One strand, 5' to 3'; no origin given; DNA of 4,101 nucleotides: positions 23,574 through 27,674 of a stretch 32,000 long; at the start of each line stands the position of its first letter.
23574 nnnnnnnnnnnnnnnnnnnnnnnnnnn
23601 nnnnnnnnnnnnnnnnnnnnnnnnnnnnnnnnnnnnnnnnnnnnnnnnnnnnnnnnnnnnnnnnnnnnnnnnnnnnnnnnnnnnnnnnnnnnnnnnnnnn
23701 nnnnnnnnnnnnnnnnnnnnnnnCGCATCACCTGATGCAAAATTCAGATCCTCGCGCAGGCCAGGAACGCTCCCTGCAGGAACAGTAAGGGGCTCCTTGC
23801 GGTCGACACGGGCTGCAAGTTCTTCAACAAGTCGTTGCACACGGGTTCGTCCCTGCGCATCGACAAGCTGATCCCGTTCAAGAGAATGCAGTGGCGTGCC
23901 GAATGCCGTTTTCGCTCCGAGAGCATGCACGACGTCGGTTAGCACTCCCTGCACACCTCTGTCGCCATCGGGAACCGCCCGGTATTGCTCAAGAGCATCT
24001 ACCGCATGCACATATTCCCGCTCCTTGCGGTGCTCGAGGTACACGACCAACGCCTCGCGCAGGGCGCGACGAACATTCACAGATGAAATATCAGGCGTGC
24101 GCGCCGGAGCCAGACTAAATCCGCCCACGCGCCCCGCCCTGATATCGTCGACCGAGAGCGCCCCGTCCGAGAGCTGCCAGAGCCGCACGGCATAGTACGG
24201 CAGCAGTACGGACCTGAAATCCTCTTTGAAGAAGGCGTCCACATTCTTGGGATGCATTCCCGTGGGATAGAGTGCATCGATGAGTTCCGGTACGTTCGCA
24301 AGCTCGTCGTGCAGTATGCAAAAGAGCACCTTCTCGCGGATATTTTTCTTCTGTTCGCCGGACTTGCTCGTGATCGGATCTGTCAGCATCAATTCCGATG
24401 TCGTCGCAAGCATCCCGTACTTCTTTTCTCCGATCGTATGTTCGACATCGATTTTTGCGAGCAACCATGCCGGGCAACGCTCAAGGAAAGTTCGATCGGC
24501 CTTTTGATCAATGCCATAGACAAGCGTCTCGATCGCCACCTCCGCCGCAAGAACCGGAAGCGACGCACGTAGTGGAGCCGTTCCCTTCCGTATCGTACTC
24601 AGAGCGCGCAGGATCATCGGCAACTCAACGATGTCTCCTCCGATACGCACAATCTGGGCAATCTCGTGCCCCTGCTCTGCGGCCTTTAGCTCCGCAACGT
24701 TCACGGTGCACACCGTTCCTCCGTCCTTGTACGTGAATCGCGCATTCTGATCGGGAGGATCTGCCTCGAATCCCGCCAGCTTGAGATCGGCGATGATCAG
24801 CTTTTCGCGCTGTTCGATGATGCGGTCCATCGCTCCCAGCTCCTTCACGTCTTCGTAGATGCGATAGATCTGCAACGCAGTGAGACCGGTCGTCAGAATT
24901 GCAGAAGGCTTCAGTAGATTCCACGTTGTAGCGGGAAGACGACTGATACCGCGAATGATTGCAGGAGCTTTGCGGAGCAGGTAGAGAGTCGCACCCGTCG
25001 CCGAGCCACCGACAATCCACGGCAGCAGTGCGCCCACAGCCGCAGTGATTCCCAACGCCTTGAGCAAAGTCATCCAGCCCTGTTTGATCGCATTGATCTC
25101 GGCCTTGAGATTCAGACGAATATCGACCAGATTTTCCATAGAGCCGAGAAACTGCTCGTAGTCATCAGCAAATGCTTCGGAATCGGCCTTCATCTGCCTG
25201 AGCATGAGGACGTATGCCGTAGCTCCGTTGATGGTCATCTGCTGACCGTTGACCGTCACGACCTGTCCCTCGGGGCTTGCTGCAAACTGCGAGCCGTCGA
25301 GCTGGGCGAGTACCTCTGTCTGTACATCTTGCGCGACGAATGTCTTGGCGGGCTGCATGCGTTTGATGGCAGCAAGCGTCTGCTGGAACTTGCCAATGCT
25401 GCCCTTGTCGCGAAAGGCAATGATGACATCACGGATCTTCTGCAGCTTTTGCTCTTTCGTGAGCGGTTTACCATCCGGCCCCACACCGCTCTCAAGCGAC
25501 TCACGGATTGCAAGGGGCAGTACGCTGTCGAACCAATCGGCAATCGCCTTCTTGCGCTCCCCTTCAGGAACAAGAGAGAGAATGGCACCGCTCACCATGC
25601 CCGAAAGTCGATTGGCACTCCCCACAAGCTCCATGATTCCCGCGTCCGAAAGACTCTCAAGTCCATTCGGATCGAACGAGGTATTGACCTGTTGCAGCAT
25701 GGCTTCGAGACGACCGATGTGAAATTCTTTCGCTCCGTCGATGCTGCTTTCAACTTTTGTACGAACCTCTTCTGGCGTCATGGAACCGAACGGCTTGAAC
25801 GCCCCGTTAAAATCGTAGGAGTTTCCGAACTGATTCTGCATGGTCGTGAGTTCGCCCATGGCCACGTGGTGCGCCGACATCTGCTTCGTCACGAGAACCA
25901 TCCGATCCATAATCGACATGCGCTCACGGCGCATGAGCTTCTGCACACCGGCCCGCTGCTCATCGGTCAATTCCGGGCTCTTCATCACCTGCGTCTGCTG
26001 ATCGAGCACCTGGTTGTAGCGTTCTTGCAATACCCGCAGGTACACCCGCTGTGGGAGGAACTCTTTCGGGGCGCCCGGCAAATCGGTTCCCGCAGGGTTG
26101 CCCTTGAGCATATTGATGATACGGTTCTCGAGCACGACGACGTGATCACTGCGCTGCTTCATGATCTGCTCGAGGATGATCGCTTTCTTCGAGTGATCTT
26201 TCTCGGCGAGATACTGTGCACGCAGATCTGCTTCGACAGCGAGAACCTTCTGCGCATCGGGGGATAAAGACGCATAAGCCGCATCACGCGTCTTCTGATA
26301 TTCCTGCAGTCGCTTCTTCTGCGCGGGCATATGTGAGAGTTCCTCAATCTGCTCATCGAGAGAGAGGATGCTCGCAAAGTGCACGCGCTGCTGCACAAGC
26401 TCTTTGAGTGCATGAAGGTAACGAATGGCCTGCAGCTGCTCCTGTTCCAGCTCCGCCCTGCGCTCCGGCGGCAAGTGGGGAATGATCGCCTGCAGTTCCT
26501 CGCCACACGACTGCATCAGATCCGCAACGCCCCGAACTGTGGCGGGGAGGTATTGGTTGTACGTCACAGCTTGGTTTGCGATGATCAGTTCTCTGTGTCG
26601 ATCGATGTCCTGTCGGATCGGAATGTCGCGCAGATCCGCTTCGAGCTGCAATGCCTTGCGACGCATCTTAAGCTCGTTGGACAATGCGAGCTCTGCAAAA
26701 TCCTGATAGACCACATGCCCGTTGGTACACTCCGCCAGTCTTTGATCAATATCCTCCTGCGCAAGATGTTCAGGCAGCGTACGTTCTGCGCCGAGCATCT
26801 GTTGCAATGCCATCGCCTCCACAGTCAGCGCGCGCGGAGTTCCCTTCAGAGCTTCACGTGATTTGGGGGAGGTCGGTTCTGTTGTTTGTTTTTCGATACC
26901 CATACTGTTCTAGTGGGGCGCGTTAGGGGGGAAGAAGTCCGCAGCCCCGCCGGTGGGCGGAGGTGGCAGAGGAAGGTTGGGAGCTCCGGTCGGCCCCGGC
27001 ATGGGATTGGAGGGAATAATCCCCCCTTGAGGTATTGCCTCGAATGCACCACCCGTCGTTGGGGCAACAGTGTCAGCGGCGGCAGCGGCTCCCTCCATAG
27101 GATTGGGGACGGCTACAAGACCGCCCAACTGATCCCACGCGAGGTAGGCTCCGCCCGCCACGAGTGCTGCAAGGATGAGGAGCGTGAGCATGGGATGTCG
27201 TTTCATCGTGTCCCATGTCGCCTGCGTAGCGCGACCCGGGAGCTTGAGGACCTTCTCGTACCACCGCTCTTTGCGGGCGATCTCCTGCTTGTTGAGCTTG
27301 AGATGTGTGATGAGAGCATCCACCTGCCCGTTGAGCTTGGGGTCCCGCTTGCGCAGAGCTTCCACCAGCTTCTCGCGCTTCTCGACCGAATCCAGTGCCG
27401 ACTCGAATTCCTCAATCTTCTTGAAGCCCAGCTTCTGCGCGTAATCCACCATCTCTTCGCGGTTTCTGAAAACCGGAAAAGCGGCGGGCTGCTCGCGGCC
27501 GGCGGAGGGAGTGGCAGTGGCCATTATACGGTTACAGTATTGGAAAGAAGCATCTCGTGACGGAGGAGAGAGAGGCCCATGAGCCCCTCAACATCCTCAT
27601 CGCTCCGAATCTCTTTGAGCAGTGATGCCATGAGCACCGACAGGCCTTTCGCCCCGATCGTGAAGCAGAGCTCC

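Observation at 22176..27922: Orphan, translationally coupled three-gene module (132 aa, 204 aa, 1575 aa) between csaB and lepA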

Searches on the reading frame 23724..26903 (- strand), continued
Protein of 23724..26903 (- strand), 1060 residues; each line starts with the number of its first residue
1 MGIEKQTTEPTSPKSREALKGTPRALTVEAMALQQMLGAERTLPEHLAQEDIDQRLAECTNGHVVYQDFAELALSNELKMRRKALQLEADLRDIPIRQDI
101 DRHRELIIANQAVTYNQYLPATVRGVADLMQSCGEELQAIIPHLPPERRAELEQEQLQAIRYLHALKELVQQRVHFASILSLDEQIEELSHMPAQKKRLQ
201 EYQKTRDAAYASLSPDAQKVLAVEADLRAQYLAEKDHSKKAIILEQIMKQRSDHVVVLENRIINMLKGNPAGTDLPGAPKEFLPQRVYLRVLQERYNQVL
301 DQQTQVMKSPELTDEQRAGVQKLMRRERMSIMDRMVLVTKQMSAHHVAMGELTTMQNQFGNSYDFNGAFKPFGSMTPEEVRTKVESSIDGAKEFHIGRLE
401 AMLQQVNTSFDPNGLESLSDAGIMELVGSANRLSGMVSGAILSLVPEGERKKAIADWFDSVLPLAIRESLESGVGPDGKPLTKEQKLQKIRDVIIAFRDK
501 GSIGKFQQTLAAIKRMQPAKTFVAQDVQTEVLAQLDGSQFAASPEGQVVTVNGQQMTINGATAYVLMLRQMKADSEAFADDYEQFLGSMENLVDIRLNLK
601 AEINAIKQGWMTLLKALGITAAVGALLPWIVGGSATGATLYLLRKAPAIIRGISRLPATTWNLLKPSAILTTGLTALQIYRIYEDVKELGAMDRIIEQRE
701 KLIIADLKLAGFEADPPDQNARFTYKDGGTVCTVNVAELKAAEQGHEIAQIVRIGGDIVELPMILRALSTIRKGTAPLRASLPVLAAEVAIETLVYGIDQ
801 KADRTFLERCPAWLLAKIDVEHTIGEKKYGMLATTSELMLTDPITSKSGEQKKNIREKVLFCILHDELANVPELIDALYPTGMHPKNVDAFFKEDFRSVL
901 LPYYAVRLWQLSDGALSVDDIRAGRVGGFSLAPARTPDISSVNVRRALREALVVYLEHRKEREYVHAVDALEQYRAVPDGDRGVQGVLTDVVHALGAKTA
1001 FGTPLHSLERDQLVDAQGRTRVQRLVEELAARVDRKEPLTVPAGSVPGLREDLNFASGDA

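Call 58: find_encoding_contigs(protein=P0147, flank=9000, max_places=1)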
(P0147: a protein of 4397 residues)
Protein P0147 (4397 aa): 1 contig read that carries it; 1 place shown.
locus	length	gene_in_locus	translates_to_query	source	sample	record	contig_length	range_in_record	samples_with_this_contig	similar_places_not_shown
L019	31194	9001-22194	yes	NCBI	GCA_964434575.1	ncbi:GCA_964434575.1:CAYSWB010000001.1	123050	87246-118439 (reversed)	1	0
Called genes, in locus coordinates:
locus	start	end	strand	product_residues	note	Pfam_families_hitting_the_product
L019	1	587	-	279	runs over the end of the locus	PF00215:OMPdecase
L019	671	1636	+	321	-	-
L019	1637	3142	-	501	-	PF13541:ChlI, PF01078:Mg_chelatase, PF05496:RuvB_N (faint), PF07728:AAA_5, PF00158:Sigma54_activat (weak), PF00493:MCM (weak), PF13335:Mg_chelatase_C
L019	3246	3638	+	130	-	PF02021:UPF0102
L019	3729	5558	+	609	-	PF13948:DUF4215 (weak)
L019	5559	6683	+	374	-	-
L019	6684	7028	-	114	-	-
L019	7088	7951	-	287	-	PF02578:Cu-oxidase_4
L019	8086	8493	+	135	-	-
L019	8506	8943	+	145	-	-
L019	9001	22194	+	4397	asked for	-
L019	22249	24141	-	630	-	-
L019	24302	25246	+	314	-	PF00520:Ion_trans, PF08016:PKD_channel (faint)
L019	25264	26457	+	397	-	PF07690:MFS_1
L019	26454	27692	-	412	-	PF00390:malic, PF03949:Malic_M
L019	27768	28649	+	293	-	PF05050:Methyltransf_21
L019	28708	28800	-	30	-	-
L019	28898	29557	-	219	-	-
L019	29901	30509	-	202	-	-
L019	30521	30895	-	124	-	-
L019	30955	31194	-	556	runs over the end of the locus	PF00343:Phosphorylase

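Call 61: list_cluster_members(proteins=[L019:1637-3142:-, L019:26454-27692:-, L016:4674-6584:+, L017:16301-17836:+, L017:12802-14055:+, L018:2271-3524:-, L018:5226-7733:-])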
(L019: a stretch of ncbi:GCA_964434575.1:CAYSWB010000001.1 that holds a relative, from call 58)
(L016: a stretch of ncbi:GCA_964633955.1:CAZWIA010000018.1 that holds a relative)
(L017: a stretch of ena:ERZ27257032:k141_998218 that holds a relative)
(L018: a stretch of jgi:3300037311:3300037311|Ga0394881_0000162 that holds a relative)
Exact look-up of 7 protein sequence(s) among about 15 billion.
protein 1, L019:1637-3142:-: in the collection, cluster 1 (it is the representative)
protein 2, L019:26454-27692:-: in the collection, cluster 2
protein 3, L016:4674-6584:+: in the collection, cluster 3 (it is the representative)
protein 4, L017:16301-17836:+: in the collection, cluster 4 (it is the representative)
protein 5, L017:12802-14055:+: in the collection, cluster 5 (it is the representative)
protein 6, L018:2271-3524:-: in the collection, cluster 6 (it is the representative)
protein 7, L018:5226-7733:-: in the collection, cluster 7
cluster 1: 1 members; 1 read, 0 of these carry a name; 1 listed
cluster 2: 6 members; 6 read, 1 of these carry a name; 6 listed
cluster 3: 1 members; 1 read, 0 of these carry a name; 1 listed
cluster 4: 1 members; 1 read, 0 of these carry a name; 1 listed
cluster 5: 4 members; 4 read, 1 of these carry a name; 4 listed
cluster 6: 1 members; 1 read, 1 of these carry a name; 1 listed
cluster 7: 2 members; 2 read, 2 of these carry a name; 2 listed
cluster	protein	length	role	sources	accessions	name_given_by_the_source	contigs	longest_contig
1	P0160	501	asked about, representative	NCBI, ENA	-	-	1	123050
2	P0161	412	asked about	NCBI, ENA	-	-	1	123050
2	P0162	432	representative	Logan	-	-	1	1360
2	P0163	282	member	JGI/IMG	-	malic enzyme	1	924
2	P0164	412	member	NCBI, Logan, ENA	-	-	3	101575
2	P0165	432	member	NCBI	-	-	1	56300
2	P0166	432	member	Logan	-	-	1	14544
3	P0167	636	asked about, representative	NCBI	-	-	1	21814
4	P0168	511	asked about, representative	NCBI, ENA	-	-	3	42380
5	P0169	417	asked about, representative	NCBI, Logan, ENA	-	-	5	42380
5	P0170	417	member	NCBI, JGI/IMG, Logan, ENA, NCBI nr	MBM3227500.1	prolyl-tRNA synthetase [Candidatus Peribacteria bacterium]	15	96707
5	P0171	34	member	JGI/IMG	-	-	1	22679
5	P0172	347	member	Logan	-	-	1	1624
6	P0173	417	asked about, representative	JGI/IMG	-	ubiquinone biosynthesis protein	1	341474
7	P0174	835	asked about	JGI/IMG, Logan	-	hypothetical protein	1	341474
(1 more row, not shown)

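Call 81: list_cluster_members(proteins=[L019:3246-3638:+, L019:7088-7951:-, L019:25264-26457:+, L019:24302-25246:+, L016:7542-7832:-, L016:8707-9993:+, L016:11119-12471:+, L018:16846-17505:-, L018:760-2202:-, L018:19010-19696:-])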
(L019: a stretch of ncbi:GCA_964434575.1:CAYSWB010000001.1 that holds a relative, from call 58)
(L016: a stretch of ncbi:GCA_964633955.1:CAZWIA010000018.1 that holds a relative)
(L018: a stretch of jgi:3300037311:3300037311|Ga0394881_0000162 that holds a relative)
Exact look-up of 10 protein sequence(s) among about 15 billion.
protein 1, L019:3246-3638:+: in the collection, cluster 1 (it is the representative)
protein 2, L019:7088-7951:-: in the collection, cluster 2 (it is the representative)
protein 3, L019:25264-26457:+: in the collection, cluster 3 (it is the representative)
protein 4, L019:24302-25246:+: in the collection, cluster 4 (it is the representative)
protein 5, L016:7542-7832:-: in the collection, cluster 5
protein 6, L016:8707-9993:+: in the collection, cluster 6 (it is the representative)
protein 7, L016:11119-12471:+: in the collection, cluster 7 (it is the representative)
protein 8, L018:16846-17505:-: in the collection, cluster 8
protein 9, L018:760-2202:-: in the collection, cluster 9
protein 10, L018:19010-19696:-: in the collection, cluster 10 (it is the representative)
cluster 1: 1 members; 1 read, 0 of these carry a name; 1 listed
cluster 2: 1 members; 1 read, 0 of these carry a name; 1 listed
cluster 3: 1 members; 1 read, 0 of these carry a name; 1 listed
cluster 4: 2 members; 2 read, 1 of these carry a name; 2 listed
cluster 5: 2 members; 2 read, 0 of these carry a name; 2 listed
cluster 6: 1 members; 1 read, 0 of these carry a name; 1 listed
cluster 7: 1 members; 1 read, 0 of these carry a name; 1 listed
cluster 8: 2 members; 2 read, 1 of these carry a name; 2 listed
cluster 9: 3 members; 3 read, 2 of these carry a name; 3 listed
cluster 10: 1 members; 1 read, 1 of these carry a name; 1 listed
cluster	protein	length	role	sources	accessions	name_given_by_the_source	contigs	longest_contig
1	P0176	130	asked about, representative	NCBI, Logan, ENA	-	-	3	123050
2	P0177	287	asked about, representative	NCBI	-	-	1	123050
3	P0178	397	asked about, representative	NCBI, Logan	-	-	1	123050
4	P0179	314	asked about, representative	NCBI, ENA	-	-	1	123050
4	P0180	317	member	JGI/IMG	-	voltage-gated sodium channel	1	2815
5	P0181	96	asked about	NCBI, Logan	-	-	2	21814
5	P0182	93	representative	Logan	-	-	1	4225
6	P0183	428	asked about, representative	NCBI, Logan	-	-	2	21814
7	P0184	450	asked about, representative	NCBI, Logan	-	-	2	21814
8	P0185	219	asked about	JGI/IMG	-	polyisoprenoid-binding protein YceI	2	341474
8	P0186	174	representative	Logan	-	-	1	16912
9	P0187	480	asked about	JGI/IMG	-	phytoene desaturase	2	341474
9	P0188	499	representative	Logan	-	-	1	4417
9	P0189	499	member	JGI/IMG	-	phytoene desaturase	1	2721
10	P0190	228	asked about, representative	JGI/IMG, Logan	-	SAM-dependent methyltransferase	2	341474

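Call 82: find_related_loci(query=A3, collection=viral_contigs, flank=3000)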
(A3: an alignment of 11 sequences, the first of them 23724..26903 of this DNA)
Query A3 (1060 aa) in viral_contigs; peptide patterns used: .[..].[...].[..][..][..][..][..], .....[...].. (x = any residue, [..] = any of these).
37 stretches matched a pattern, but none encodes a relative of the query by tblastn (E <= 1e-3).

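Call 84: find_related_loci(query=A3, collection=metagenome_contigs, flank=5000)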
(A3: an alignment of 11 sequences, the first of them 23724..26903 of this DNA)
Query A3 (1060 aa) in metagenome_contigs; peptide patterns used: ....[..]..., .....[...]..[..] (x = any residue, [..] = any of these).
343 stretches matched a pattern; 10 encode a relative of the query (tblastn E <= 1e-3); 9 distinct loci.
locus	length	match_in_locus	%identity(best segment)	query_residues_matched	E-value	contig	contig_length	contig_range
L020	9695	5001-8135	45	3-1060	0e+0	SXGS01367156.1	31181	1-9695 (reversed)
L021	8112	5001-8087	42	4-1008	0e+0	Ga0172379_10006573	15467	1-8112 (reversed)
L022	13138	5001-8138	39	25-1057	0e+0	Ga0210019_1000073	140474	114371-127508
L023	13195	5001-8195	33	69-1056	6e-165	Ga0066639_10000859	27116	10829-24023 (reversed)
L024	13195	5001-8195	33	69-1056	6e-165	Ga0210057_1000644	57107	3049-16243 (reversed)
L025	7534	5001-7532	38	1-841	6e-164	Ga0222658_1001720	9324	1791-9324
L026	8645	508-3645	39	25-1057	0e+0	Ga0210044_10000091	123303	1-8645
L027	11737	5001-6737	31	480-1057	5e-65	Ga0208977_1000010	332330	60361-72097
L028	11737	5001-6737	31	480-1057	5e-65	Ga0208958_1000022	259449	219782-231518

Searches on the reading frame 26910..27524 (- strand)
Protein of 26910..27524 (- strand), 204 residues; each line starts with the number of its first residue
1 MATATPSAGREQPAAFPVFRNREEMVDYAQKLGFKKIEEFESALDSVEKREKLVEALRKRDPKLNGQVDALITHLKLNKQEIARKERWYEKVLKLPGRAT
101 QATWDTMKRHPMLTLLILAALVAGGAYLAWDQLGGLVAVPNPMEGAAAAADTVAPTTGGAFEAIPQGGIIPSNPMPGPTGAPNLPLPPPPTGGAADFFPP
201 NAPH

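Call 3: search_protein_families(library=pfam, proteins=[window:26910-27524:-], max_evalue=0.1)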
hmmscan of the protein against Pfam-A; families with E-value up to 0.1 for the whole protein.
window:26910-27524:- (204 aa): 2 families
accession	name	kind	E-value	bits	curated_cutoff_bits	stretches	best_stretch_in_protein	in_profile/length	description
PF19297.4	QcrA_N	-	0.072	12.9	27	0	105-143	155-193/222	QcrA subunit N-terminal region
PF25600.1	TRIM_CC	-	0.1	12.9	30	0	39-94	32-88/142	TRIM protein coiled-coil region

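Call 4: search_protein_families(library=ncbifam, proteins=[window:26910-27524:-], max_evalue=0.1)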
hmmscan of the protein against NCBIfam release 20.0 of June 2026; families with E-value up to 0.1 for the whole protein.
window:26910-27524:- (204 aa): 0 families

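Call 71: search_protein_families(library=padloc, proteins=[window:26910-27524:-], max_evalue=0.1)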
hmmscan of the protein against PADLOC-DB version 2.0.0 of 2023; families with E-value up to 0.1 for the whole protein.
window:26910-27524:- (204 aa): 0 families

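Call 72: search_protein_families(library=phrogs, proteins=[window:26910-27524:-], max_evalue=0.1)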
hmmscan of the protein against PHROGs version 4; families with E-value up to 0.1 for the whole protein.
window:26910-27524:- (204 aa): 2 families
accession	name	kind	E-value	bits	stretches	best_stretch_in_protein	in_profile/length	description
phrog_34662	-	unknown function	0.04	14.7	1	58-86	23-52/63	-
phrog_21084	-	other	0.041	13.7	1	22-94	14-79/396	recombinase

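Call 77: search_solved_structures(query=A6, max_evalue=10)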
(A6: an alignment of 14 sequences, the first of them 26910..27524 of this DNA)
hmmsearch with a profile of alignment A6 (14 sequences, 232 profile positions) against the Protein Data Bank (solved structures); distinct sequences matched with E-value up to 10: 14.
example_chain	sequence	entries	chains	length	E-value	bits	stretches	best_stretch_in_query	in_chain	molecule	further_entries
3lg7_A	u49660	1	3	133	0.17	14.9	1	43-103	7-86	4E10_S0_1EZ3A_002_C (T246)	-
8g2z_0V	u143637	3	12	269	0.29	14.2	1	31-96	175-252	DNA polymerase delta C4-type zinc-finger protein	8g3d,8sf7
1hs7_A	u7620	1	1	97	0.39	13.7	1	15-94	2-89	SYNTAXIN VAM3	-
1gl9_B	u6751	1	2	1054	0.6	13.1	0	17-98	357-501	REVERSE GYRASE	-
7ag9_A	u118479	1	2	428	1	12.4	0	32-93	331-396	Kar9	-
8qhp_A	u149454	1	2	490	1.4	11.9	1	9-127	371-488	Cysteine--tRNA ligase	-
2if2_A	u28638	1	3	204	2.8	10.9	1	50-119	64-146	Dephospho-CoA kinase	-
6msp_A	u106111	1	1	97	3.1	10.8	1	43-95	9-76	De novo Designed Protein Foldit3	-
3tnu_B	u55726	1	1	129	3.7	10.5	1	17-95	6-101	Keratin, type II cytoskeletal 5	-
4w7y_A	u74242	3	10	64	4.3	10.3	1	47-88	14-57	B-cell receptor-associated protein 29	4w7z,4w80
6nz1_A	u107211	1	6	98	5.1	10.1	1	11-94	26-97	Design construct XXA_GVDQ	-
9s4q_Kl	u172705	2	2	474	6.5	9.7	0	35-105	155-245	Outer kinetochore KNL1 complex subunit SPC105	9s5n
8xku_A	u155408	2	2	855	8.9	9.3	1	44-134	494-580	Probable inactive ATP-dependent zinc metalloprotease FTSHI 4, chloroplastic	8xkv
7naf_5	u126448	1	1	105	9.7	9.2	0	51-103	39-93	Ribosomal RNA-processing protein 17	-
